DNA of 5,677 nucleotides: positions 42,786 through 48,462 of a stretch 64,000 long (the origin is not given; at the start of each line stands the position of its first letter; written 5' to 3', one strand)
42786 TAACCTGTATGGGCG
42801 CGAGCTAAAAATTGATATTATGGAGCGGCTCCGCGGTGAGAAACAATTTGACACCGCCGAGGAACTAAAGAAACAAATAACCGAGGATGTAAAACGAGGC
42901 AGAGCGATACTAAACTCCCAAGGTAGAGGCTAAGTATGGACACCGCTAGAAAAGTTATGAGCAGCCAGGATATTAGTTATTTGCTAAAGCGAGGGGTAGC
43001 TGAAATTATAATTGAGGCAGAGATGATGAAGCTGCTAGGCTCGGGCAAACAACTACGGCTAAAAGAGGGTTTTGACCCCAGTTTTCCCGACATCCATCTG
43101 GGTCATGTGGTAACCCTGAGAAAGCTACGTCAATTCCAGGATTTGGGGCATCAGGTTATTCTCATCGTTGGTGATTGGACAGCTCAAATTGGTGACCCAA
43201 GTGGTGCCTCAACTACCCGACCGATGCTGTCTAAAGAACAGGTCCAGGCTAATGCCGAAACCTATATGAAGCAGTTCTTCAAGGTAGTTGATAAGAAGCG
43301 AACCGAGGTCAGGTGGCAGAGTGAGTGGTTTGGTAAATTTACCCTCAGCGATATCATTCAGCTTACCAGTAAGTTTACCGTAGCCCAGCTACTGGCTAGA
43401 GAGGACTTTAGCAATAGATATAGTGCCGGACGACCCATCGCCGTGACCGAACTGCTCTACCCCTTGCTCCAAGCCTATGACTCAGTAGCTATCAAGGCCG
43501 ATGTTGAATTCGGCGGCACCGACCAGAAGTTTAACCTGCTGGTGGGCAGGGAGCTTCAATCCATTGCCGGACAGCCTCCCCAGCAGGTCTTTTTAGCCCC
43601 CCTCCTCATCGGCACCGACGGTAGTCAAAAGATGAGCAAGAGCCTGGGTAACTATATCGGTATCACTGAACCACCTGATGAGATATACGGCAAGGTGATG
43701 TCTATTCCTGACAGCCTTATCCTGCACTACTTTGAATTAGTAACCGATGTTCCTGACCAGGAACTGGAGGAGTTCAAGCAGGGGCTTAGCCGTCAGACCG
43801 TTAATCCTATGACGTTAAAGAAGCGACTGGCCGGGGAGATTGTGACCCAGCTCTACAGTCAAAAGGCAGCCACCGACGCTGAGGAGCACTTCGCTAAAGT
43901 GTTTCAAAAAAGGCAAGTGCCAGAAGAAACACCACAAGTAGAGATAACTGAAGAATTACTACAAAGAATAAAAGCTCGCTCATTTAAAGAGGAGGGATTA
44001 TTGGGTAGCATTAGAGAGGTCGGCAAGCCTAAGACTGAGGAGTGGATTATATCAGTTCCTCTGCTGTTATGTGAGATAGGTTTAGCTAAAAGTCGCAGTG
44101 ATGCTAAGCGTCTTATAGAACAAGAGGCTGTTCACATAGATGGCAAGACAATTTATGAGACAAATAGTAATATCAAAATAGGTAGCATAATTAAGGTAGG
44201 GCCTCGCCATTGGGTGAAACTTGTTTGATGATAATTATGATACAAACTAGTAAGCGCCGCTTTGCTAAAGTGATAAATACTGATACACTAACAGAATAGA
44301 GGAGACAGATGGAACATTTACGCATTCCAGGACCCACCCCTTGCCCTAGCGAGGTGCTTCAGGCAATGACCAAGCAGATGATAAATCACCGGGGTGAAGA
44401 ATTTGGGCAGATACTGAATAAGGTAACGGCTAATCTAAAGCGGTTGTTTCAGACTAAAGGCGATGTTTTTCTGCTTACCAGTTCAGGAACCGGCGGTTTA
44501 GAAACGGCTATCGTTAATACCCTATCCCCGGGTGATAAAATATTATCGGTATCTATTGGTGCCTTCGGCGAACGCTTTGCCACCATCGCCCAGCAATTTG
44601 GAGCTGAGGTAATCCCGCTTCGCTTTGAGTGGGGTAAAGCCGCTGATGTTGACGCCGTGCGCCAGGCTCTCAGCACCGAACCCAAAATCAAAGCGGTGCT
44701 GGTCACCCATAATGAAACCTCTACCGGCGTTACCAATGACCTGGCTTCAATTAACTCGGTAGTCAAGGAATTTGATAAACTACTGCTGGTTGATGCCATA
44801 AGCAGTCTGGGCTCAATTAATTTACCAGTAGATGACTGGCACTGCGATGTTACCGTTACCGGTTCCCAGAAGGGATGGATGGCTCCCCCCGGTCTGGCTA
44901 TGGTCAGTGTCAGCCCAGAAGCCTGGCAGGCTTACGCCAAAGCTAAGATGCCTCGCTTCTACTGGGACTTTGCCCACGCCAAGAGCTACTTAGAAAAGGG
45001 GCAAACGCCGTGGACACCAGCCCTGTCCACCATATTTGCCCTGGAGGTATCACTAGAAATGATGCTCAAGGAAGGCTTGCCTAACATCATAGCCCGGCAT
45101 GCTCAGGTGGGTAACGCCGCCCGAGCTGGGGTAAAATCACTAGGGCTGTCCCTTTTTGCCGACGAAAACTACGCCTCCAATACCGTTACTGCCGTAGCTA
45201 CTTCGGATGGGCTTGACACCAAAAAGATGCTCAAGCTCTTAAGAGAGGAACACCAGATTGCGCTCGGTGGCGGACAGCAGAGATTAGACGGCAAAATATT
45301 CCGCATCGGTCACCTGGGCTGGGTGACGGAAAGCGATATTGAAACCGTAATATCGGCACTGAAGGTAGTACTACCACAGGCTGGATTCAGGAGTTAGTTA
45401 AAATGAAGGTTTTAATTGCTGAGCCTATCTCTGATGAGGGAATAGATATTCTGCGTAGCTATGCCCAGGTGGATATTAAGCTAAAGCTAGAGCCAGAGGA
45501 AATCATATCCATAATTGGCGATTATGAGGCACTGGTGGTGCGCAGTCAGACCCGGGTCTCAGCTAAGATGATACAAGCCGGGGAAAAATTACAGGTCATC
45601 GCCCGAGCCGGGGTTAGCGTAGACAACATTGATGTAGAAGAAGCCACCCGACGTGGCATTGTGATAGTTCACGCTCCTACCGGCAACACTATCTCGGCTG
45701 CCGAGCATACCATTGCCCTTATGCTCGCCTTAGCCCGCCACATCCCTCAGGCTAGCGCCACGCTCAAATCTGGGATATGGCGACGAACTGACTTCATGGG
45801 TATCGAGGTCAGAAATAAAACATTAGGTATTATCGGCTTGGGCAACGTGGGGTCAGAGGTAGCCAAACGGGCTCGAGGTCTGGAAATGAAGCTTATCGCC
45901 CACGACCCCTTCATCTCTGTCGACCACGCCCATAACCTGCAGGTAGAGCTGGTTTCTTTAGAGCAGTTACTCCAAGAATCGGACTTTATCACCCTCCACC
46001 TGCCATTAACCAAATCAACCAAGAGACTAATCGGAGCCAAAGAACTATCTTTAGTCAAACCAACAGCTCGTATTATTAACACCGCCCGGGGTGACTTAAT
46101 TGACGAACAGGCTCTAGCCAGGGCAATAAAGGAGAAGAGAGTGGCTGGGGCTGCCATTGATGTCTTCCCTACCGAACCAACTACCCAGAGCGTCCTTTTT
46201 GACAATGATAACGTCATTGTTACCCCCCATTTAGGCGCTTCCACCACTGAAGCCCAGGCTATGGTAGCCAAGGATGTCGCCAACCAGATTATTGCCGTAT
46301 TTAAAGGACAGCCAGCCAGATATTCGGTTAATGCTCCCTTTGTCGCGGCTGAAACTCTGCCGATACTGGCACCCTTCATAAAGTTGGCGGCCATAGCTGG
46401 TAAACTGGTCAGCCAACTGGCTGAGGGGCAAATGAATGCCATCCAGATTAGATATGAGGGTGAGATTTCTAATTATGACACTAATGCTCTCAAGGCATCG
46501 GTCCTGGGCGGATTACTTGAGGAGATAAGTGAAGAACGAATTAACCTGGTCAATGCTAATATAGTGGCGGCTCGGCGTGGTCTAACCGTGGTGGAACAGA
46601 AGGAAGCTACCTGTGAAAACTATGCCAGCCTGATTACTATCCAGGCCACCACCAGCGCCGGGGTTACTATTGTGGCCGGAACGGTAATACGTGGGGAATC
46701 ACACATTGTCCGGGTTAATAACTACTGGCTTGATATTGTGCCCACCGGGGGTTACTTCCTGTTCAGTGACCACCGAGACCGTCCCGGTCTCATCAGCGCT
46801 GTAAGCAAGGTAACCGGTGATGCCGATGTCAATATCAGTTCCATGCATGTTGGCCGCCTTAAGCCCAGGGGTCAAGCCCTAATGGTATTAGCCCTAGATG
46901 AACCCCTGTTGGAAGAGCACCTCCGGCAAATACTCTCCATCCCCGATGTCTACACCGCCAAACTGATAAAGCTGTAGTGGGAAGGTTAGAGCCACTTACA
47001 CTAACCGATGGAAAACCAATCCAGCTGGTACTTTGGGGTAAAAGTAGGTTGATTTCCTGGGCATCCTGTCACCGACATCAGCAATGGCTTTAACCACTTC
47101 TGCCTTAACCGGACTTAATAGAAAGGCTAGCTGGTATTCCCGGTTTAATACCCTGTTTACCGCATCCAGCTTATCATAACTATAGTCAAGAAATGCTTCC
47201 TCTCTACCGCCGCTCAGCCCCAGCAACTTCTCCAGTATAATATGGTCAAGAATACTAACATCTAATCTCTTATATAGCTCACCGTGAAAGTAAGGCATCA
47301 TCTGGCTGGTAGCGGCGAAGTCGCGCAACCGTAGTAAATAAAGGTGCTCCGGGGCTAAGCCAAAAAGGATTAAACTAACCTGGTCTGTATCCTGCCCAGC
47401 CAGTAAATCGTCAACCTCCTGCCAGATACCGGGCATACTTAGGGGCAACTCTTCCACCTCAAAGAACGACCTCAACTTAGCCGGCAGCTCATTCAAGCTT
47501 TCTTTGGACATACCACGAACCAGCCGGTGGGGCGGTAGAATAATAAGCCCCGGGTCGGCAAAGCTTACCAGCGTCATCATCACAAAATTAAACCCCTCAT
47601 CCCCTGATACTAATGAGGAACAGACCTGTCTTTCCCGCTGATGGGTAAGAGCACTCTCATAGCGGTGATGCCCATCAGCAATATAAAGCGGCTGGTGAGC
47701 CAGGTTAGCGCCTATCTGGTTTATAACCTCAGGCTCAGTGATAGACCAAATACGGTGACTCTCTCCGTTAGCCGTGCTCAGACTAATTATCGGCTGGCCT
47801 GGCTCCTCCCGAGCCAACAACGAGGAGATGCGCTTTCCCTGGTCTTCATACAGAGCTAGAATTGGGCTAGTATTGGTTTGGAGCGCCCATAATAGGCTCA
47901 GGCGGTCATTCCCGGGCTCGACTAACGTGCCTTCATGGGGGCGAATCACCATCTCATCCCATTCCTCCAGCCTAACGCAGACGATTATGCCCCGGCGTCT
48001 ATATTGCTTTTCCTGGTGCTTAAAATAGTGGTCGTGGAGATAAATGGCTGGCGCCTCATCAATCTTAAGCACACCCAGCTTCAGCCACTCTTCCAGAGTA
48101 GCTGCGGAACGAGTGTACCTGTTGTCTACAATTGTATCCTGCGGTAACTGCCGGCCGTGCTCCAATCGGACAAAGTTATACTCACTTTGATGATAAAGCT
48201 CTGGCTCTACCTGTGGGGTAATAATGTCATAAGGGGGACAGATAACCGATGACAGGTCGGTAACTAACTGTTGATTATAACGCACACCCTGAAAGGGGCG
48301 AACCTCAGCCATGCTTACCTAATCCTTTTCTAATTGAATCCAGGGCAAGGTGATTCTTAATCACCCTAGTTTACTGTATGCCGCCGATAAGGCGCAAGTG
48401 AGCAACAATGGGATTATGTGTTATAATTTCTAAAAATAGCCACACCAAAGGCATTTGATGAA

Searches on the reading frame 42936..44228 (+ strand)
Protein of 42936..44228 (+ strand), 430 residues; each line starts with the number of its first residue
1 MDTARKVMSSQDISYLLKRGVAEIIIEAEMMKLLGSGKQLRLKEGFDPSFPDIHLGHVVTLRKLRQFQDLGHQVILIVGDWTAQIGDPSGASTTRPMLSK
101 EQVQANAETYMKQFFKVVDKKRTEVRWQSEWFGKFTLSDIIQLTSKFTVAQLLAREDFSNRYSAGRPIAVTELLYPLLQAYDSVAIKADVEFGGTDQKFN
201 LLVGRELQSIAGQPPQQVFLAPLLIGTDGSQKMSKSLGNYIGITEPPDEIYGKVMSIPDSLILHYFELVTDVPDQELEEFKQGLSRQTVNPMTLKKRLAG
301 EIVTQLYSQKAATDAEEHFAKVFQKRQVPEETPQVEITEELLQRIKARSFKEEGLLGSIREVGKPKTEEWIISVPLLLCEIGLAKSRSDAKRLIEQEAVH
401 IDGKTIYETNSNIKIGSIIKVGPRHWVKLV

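Call 9: search_protein_families(library=pfam, max_evalue=1e-8, proteins=[window:42936-44228:+])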
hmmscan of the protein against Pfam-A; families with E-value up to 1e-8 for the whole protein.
window:42936-44228:+ (430 aa): 1 family
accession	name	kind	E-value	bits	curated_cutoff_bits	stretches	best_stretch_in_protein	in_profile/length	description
PF00579.31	tRNA-synt_1b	-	1.9e-73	247.8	21.1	1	38-324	4-292/292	tRNA synthetases class I (W and Y)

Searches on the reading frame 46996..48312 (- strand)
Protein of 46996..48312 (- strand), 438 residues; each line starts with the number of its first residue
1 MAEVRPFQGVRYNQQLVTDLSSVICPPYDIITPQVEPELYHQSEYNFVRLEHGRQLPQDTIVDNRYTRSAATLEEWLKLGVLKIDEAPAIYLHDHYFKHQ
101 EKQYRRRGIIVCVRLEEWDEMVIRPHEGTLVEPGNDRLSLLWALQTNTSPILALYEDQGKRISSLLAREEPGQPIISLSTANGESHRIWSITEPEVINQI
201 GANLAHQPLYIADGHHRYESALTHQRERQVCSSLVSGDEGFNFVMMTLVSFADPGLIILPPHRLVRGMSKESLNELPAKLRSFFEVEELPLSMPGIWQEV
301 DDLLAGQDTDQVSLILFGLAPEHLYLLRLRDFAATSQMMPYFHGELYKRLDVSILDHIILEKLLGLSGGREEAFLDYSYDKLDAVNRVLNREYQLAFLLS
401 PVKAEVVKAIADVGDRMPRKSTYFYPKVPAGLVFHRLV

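Call 9: search_protein_families(library=pfam, max_evalue=1e-8, proteins=[window:46996-48312:-])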
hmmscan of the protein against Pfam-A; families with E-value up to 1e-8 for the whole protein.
window:46996-48312:- (438 aa): 1 family
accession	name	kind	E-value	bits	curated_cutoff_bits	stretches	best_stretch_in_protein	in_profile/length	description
PF06245.16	DUF1015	-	1.9e-82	277.3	25.8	1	4-353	1-325/325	Protein of unknown function (DUF1015)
